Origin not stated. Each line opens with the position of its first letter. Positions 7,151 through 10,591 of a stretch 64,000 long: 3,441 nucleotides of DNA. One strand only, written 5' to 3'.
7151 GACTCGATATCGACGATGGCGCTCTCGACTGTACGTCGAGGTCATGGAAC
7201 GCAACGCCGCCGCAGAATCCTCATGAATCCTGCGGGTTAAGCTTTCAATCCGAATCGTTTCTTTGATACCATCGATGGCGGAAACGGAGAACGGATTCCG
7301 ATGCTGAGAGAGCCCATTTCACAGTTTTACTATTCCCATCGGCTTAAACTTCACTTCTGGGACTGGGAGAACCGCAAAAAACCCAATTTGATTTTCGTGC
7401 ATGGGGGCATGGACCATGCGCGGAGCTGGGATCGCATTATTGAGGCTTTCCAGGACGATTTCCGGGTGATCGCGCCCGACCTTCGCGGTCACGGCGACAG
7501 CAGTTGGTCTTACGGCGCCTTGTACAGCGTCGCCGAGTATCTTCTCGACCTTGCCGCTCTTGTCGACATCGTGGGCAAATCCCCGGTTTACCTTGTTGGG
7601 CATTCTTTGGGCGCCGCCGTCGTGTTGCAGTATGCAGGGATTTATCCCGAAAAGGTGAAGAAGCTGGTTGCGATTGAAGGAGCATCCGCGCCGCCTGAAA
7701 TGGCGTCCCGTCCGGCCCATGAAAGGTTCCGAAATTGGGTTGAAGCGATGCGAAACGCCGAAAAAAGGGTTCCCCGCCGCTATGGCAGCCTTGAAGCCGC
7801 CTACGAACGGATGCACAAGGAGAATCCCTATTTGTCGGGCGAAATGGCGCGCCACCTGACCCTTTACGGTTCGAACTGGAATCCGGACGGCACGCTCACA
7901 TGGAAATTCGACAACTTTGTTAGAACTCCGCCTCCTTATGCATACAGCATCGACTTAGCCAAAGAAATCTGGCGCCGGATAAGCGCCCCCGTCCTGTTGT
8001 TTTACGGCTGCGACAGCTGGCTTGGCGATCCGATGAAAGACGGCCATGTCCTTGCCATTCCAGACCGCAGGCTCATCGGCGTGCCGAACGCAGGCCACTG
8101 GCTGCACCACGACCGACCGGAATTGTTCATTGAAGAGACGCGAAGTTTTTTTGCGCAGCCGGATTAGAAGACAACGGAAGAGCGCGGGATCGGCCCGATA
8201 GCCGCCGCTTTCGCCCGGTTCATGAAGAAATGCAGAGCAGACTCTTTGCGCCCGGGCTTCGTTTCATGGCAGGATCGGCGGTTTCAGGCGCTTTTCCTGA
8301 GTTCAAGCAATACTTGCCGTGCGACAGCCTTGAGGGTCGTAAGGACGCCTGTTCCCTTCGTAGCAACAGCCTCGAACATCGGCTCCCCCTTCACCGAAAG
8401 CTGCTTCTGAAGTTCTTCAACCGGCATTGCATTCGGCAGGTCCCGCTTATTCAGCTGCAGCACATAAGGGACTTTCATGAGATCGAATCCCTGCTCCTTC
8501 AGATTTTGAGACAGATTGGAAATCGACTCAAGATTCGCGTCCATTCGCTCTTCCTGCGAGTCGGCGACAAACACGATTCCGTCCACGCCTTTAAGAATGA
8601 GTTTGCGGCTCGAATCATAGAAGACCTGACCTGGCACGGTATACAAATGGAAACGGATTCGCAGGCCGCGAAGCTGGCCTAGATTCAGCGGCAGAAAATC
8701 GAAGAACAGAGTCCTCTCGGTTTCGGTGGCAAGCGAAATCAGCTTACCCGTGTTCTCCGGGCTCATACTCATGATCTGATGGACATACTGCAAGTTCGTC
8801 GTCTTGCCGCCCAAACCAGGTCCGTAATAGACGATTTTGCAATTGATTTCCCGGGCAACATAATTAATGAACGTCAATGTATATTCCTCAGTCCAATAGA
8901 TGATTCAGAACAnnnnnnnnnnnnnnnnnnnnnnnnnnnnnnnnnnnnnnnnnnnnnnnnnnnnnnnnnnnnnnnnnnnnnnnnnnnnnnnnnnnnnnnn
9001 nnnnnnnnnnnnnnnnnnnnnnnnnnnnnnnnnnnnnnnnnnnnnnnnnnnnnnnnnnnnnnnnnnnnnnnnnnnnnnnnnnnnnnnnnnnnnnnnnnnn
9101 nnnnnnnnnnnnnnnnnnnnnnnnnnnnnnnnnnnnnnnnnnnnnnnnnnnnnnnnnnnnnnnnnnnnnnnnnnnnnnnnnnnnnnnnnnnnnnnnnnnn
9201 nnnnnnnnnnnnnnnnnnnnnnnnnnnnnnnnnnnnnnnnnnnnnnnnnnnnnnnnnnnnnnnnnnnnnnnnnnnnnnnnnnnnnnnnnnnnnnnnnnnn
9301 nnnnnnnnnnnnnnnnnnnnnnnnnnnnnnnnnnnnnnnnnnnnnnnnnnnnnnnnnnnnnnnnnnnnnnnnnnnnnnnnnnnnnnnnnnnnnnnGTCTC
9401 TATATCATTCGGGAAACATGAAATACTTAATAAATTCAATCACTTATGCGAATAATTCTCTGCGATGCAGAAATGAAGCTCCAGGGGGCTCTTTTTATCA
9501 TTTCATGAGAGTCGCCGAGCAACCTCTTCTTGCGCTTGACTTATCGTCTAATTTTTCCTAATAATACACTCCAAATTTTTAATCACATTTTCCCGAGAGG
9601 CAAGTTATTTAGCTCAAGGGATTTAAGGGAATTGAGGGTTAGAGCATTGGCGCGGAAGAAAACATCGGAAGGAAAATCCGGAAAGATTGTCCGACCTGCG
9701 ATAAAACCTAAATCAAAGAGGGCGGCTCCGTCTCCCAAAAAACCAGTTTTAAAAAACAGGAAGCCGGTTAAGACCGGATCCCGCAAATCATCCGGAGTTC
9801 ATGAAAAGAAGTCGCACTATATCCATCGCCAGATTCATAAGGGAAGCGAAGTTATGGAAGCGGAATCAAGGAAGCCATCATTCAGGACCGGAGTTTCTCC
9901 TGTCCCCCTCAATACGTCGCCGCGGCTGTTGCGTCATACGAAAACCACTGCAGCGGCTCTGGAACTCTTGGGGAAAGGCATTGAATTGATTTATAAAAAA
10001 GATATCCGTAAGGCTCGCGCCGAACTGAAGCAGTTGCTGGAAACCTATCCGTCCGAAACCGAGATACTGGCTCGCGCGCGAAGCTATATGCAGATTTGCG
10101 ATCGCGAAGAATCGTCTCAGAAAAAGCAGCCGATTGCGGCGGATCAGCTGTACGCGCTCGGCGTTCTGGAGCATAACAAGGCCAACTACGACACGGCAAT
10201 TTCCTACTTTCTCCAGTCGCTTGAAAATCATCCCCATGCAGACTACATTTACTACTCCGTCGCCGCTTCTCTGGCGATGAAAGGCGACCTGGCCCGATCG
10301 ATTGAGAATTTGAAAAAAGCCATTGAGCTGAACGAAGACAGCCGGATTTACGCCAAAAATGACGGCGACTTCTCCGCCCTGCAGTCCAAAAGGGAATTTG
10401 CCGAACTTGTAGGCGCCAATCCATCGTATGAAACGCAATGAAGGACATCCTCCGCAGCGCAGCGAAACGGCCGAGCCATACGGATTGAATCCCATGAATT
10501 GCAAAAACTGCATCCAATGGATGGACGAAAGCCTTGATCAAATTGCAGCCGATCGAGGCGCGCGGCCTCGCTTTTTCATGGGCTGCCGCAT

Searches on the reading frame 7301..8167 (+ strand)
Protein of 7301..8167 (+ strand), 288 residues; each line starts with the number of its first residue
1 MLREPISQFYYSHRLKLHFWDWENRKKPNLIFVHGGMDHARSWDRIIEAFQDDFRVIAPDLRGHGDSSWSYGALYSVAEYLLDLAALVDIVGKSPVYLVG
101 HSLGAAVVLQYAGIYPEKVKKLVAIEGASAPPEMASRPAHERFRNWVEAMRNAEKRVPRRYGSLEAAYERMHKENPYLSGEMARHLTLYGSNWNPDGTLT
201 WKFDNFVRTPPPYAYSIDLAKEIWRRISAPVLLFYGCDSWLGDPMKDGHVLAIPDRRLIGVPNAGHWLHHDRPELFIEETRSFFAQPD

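Call 54: search_protein_families(library=pfam, proteins=[window:7301-8167:+], max_evalue=0.001)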
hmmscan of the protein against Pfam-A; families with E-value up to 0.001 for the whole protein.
window:7301-8167:+ (288 aa): 4 families
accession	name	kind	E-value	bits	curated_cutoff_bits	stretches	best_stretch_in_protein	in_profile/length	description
PF00561.26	Abhydrolase_1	-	1.2e-31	110.7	25.8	1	28-273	1-245/245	alpha/beta hydrolase fold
PF12697.13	Abhydrolase_6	-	5.6e-29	102.8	26.3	1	30-278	1-216/217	Alpha/beta hydrolase family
PF12146.15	Hydrolase_4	-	4.2e-20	72.5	27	1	27-247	4-210/239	Serine aminopeptidase, S33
PF00975.26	Thioesterase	-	0.00044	21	26.4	1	30-111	3-83/226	Thioesterase domain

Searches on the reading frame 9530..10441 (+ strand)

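Call 44: search_protein_families(library=pfam, proteins=[window:9530-10441:+], max_evalue=0.001)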
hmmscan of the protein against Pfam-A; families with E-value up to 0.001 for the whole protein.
window:9530-10441:+ (303 aa): 7 families
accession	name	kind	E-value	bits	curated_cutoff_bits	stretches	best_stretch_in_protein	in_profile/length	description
PF07719.23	TPR_2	-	6.7e-09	35.6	27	0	240-270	3-33/34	Tetratricopeptide repeat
PF00515.34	TPR_1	-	5.2e-07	29.6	27.8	0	240-270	3-33/34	Tetratricopeptide repeat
PF13428.12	TPR_14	-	1.3e-06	29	23.5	0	156-182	14-40/44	Tetratricopeptide repeat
PF13432.12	TPR_16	-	3.2e-06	27.9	32.7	0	216-268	9-61/65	Tetratricopeptide repeat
PF13181.12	TPR_8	-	6.4e-06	26.4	25.7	0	241-270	4-33/34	Tetratricopeptide repeat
PF13174.12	TPR_6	-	5e-05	24.1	26.3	0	156-174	13-31/33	Tetratricopeptide repeat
PF24575.1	TPR_Slam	-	0.00059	20.7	35.2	0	207-250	50-93/104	Surface lipoprotein assembly modifier, N-terminal TPR repeats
